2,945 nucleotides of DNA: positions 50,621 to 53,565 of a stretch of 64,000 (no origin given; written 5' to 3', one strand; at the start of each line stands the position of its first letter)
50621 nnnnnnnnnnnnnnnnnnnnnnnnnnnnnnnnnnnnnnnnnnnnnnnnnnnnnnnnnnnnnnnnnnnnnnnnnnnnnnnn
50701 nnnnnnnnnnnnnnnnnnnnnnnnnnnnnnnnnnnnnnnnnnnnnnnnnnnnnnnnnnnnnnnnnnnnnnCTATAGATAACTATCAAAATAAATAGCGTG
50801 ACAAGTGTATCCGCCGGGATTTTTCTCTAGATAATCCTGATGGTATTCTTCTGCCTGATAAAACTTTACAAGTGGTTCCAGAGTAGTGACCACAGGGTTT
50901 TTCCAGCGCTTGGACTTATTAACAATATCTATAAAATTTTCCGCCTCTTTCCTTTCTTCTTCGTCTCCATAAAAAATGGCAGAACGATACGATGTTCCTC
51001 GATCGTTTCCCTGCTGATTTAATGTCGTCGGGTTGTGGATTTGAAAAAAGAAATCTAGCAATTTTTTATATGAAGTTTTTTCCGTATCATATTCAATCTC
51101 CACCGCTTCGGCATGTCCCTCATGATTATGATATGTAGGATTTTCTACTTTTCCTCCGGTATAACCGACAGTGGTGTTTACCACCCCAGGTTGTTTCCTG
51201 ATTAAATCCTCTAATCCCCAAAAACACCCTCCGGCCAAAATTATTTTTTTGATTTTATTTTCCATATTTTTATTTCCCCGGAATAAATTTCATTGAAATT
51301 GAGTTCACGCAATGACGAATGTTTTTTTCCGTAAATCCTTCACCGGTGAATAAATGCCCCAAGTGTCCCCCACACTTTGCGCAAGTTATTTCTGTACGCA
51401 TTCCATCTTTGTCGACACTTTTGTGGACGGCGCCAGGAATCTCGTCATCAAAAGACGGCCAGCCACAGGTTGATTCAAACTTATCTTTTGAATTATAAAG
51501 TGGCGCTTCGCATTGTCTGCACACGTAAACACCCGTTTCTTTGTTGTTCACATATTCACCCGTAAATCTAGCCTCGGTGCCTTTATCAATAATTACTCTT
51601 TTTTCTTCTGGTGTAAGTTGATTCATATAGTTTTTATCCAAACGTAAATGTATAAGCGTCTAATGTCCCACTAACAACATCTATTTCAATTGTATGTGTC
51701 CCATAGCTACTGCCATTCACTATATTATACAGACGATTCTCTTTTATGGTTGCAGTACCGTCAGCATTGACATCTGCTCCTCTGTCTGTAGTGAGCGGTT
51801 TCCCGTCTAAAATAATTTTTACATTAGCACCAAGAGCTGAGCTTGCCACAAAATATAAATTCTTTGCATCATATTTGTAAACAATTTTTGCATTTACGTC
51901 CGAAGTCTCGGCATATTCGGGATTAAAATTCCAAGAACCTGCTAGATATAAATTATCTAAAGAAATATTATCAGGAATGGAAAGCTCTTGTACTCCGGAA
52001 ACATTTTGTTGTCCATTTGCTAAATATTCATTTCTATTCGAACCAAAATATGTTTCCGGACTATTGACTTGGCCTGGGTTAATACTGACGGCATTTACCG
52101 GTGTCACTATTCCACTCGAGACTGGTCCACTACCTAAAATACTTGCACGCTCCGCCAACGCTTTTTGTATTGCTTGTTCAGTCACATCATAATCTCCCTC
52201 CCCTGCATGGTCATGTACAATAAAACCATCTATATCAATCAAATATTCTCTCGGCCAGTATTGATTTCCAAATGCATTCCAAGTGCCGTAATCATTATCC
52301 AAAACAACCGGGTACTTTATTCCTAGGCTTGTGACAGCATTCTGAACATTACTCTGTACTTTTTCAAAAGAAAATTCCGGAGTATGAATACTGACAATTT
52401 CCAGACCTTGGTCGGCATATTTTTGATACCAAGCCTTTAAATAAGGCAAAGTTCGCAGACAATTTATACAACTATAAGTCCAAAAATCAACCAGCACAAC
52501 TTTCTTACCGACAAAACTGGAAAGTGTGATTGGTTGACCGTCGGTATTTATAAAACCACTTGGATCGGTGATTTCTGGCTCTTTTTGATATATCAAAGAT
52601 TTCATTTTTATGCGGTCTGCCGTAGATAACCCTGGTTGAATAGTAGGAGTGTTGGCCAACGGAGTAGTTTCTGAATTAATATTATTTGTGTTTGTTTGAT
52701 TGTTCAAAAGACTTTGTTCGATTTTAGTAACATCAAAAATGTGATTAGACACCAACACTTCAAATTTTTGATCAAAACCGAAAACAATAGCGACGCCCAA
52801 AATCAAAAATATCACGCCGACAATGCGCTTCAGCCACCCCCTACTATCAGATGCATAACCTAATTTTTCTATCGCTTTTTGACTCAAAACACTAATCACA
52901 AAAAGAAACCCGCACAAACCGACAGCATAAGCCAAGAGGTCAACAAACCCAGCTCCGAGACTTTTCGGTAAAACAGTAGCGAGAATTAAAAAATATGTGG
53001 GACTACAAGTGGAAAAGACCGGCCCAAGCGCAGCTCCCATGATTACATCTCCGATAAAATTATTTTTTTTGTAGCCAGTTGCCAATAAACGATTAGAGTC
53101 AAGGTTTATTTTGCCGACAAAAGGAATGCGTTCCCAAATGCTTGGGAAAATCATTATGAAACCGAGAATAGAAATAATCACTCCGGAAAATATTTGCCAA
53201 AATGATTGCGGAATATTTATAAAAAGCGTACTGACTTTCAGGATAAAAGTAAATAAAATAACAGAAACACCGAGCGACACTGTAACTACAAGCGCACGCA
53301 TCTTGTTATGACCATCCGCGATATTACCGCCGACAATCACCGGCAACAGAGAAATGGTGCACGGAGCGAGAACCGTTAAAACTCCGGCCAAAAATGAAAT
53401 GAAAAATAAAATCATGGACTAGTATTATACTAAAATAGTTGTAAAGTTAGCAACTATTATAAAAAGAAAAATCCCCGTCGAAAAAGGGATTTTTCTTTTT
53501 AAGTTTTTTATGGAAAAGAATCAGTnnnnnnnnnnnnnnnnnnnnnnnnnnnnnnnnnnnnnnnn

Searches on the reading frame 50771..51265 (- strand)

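Call 15: search_protein_families(library=pfam, proteins=[window:50771-51265:-], max_evalue=0.01)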
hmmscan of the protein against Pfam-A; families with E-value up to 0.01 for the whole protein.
window:50771-51265:- (164 aa): 1 family
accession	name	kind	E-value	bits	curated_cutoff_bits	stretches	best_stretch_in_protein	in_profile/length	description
PF01625.27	PMSR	-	1.2e-61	207.8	23.7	1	7-154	1-152/153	Peptide methionine sulfoxide reductase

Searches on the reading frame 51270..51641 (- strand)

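Call 15: search_protein_families(library=pfam, proteins=[window:51270-51641:-], max_evalue=0.01)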
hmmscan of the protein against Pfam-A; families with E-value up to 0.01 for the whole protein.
window:51270-51641:- (123 aa): 4 families
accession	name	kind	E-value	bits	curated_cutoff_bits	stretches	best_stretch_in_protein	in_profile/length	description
PF01641.26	SelR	-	5.8e-44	149.2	24.9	1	9-121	1-116/116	SelR domain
PF08271.17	Zn_Ribbon_TF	-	0.0024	17.8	29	0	78-91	13-26/43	TFIIB zinc-binding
PF04828.22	GFA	-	0.0051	17.3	24.3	0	5-56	38-89/115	Glutathione-dependent formaldehyde-activating enzyme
PF24046.1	At4g08330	-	0.0053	17.2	27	0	76-103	70-97/129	At4g08330 beta-tent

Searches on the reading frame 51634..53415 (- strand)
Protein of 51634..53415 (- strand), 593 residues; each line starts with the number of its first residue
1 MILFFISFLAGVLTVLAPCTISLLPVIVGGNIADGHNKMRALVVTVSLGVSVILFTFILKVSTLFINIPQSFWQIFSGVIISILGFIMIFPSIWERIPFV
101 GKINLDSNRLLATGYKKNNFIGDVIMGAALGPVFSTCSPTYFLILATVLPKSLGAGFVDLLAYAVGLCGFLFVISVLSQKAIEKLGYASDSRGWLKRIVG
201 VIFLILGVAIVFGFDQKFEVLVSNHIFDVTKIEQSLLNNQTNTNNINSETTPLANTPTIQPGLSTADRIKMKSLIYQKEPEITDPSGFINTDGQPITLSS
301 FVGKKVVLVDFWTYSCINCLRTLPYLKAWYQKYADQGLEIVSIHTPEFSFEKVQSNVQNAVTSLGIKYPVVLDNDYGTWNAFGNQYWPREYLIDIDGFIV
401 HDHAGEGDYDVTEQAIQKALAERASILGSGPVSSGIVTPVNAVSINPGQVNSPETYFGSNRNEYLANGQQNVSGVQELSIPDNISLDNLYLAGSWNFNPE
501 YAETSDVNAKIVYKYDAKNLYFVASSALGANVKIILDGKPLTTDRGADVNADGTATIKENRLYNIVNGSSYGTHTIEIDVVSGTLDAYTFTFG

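Call 15: search_protein_families(library=pfam, proteins=[window:51634-53415:-], max_evalue=0.01)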
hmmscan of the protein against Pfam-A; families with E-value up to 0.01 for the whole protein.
window:51634-53415:- (593 aa): 6 families
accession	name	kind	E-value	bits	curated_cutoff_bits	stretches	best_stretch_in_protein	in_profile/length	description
PF17991.7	Thioredoxin_10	-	5.4e-33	115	27.1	1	452-593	1-142/142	Thioredoxin like C-terminal domain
PF08534.16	Redoxin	-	1.3e-14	54.7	26.6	1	289-412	14-140/148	Redoxin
PF00578.27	AhpC-TSA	-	1.1e-12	48.4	26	1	280-401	6-123/124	AhpC/TSA family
PF13905.12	Thioredoxin_8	-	3.9e-10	40.4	27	1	305-398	2-93/94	Thioredoxin-like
PF13386.12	DsbD_2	-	0.00038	20.9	24.9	1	48-208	49-198/199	Cytochrome C biogenesis protein transmembrane region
PF02683.22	DsbD_TM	-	0.00089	19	27.1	1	4-210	5-214/219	Cytochrome C biogenesis protein transmembrane domain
